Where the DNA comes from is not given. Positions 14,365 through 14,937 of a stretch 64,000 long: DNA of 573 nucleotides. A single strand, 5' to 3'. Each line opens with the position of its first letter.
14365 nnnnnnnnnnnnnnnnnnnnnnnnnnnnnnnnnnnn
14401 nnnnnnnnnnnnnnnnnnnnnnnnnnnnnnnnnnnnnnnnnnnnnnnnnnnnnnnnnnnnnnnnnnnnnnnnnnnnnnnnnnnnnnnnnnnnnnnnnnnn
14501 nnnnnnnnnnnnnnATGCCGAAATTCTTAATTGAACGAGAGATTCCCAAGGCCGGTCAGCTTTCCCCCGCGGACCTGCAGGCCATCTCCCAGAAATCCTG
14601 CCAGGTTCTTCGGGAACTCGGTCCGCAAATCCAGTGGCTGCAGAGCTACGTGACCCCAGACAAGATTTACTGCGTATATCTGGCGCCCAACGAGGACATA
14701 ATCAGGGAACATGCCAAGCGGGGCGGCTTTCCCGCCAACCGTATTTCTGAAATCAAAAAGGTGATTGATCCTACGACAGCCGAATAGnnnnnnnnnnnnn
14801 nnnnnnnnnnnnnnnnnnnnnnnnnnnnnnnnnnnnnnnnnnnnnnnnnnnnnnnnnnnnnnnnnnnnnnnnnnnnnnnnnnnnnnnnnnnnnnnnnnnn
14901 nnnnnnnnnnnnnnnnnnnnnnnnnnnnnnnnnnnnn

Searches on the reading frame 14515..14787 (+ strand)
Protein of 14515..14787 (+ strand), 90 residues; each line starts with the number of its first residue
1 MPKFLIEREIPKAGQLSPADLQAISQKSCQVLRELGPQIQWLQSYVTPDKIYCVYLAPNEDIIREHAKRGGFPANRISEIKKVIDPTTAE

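Call 25: search_protein_families(library=pfam, proteins=[window:14515-14787:+], max_evalue=0.001)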
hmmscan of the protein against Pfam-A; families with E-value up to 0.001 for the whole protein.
window:14515-14787:+ (90 aa): 1 family
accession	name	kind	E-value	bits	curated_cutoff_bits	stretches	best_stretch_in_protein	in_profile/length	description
PF14026.12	SCO4226-like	-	3.4e-29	101.3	28.5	1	4-80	1-76/76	Nickel responsive protein SCO4226-like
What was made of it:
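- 14515..14787 (+): SCO4226-like nickel-responsive small protein. PF14026 101 bits (call 25)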
